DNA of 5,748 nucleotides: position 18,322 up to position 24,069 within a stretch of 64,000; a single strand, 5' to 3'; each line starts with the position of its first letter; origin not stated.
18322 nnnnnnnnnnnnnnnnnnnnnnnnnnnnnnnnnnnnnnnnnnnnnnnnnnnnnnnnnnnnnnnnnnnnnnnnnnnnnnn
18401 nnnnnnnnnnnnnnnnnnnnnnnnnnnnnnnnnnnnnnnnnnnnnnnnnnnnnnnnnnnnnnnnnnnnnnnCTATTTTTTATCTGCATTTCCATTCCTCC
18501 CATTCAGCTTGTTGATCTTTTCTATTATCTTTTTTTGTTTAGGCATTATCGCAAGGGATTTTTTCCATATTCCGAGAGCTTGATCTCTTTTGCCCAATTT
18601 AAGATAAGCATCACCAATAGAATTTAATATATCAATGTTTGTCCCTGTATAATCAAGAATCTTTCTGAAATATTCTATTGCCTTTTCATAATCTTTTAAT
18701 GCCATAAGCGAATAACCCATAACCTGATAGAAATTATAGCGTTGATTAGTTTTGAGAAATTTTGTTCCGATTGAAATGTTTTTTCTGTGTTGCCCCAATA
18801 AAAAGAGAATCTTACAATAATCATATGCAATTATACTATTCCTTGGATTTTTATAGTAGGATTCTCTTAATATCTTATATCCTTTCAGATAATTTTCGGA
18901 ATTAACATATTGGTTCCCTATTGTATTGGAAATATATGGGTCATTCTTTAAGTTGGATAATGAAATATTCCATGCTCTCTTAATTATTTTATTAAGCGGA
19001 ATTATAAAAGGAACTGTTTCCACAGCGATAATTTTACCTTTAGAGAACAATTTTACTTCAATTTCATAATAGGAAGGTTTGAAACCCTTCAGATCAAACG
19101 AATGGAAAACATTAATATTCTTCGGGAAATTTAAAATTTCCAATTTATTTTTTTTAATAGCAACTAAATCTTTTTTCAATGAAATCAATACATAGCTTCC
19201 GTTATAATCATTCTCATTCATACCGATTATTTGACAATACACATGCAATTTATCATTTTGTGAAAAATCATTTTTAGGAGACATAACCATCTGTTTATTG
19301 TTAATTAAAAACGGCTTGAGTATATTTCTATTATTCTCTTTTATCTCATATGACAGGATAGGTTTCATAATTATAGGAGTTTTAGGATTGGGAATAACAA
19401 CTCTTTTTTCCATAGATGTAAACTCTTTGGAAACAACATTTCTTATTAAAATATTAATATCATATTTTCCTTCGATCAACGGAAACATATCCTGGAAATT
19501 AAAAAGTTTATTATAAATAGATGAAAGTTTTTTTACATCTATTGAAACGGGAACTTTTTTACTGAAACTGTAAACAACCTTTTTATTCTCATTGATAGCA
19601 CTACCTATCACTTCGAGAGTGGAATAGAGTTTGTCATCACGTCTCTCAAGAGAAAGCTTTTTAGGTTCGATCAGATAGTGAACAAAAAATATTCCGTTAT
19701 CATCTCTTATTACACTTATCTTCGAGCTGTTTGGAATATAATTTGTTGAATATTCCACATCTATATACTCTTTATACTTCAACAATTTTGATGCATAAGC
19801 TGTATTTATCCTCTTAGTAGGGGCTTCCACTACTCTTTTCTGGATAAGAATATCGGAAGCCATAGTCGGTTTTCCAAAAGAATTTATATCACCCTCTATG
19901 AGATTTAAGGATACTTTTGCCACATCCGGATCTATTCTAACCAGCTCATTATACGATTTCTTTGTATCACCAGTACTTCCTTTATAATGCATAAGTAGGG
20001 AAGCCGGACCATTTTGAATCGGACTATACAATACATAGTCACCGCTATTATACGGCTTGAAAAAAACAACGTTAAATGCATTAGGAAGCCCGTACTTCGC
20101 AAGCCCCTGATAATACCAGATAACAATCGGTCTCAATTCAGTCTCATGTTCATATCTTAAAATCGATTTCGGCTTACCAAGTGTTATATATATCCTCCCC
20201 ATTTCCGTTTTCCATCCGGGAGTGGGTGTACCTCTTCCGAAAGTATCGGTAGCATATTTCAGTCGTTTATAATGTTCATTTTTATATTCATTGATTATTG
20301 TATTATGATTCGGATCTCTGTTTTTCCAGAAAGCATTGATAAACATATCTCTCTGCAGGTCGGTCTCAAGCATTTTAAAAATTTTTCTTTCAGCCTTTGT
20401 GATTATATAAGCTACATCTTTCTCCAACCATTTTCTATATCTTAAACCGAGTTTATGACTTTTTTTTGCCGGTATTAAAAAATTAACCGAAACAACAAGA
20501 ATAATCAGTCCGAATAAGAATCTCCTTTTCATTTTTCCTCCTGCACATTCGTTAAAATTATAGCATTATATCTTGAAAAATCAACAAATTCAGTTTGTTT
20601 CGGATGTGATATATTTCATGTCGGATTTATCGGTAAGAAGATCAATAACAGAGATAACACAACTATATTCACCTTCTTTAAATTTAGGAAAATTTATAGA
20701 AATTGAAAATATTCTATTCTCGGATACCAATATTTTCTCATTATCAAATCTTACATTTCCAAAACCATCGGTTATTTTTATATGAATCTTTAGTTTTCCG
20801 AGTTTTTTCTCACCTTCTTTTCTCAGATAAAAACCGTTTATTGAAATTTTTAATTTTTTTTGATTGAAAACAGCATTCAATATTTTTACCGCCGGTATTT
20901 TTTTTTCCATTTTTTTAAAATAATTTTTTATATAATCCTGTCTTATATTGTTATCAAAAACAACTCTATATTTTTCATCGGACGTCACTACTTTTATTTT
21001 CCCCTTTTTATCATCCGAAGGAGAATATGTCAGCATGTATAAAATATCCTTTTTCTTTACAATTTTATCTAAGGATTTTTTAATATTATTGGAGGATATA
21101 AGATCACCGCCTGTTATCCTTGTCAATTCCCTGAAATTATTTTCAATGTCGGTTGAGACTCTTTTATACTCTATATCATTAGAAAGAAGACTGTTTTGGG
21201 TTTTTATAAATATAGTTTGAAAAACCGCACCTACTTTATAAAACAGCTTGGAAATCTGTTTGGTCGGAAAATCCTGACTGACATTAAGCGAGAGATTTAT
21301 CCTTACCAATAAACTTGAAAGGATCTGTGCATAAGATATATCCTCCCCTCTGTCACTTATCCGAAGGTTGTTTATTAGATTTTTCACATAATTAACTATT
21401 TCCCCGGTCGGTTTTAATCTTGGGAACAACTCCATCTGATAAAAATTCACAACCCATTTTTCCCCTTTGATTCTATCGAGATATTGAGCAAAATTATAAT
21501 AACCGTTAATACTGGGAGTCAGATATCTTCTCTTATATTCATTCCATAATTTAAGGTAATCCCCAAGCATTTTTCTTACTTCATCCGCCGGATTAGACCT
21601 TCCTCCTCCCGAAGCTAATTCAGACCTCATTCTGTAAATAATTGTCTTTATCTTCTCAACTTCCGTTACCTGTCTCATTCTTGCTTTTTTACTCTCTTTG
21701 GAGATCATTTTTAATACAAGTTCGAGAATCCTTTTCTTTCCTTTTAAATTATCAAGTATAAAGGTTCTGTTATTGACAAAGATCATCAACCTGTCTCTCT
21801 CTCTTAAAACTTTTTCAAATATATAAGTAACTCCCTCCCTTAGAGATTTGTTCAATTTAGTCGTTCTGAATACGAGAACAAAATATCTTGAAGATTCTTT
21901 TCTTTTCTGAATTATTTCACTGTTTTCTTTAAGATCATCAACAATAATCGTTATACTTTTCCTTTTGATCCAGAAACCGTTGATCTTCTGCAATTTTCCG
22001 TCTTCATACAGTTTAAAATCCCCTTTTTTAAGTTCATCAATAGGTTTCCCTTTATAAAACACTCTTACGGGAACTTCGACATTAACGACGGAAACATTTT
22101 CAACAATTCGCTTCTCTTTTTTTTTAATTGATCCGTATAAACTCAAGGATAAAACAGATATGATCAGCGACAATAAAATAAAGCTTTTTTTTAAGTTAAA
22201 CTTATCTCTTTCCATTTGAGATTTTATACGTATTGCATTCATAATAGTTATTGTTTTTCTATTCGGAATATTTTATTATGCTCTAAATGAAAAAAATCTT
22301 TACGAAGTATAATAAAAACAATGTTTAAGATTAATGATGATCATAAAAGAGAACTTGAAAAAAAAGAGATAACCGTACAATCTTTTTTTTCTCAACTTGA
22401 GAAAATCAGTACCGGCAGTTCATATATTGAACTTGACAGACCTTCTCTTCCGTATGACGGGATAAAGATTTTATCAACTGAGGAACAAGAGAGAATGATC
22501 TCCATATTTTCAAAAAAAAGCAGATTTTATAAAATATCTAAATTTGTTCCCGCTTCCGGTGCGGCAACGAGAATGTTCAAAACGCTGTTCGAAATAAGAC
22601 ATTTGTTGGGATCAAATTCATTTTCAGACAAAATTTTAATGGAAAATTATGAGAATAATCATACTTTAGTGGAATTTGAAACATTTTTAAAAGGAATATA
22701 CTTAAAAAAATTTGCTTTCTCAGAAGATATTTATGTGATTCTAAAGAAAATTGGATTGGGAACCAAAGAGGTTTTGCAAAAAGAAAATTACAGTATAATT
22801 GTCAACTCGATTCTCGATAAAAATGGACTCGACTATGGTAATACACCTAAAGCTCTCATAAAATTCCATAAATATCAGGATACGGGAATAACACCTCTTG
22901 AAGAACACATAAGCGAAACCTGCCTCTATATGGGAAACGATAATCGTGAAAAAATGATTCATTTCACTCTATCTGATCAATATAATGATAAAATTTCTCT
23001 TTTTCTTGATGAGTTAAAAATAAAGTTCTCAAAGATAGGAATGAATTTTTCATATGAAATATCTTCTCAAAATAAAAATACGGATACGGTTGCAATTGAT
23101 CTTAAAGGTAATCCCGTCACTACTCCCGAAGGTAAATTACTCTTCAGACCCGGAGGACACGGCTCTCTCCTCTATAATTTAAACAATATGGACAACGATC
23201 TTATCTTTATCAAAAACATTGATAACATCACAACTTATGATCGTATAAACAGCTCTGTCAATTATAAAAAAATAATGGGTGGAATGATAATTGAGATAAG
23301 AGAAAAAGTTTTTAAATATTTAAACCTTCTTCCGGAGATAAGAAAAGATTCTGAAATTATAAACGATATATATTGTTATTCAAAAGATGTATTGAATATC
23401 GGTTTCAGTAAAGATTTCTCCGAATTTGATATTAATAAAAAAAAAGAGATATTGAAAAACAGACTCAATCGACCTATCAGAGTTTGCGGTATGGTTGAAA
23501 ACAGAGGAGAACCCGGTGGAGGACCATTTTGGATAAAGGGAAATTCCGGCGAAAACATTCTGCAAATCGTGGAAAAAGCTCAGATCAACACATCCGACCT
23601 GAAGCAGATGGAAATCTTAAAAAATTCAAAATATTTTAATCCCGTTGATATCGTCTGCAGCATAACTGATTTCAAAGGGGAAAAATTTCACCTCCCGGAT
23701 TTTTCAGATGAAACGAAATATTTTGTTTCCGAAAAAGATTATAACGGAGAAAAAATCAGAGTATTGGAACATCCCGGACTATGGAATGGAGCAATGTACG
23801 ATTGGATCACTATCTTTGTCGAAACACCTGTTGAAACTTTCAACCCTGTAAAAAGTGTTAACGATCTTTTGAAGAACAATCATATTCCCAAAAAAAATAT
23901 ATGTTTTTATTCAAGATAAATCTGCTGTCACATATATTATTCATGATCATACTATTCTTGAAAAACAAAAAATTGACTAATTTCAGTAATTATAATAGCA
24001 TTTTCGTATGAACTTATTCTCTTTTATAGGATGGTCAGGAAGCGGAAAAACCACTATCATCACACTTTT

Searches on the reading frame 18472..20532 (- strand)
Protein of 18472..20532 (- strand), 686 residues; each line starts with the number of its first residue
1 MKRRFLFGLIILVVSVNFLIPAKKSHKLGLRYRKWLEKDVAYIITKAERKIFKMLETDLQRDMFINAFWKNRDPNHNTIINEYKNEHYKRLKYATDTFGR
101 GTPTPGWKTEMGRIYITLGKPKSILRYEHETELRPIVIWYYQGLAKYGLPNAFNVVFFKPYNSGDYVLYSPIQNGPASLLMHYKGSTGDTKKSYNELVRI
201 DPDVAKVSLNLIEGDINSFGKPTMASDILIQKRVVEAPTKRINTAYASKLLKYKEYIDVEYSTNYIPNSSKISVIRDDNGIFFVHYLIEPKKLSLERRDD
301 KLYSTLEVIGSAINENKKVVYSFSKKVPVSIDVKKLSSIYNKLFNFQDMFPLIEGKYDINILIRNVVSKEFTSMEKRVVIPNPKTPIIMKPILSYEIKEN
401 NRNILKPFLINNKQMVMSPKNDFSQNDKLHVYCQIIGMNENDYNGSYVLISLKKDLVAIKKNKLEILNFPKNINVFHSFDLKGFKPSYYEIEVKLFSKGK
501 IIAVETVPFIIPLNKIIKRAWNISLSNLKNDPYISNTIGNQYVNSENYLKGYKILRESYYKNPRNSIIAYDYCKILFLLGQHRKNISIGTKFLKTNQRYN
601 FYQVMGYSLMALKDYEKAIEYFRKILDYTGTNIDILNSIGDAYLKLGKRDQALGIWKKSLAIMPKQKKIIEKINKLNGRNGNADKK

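Call 80: search_protein_families(library=pfam, proteins=[window:18472-20532:-], max_evalue=0.001)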
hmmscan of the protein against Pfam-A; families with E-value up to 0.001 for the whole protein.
window:18472-20532:- (686 aa): 10 families
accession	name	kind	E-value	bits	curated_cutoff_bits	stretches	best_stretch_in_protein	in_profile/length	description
PF07719.23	TPR_2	-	2.6e-11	43.1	27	1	602-629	4-31/34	Tetratricopeptide repeat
PF20094.4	GWxTD_dom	-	1.1e-10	42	26.9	1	36-142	33-127/172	GWxTD domain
PF13181.12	TPR_8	-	1.5e-09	37.7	25.7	1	601-628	3-30/34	Tetratricopeptide repeat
PF00515.34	TPR_1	-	6.7e-09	35.6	27.8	0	604-626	6-28/34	Tetratricopeptide repeat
PF14559.12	TPR_19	-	1.2e-07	32.3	25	1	609-655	1-47/68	Tetratricopeptide repeat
PF13414.12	TPR_11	-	5.6e-06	26.4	26.8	1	606-647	1-42/42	TPR repeat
PF13424.12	TPR_12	-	1.4e-05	25.6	30.1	1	605-664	9-76/77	Tetratricopeptide repeat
PF12895.13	ANAPC3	-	1.9e-05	25.3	27.2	1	581-655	4-78/82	Anaphase-promoting complex, cyclosome, subunit 3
PF13174.12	TPR_6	-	4.6e-05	24.2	26.3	0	605-627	6-28/33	Tetratricopeptide repeat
PF13176.12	TPR_7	-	0.00028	21.2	27.9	0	636-663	2-29/36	Tetratricopeptide repeat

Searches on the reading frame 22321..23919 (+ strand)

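Call 80: search_protein_families(library=pfam, proteins=[window:22321-23919:+], max_evalue=0.001)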
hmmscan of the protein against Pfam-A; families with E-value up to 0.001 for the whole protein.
window:22321-23919:+ (532 aa): 1 family
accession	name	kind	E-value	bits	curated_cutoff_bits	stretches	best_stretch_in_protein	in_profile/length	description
PF14134.11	DUF4301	-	4e-175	583.9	27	1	8-521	4-506/507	Domain of unknown function (DUF4301)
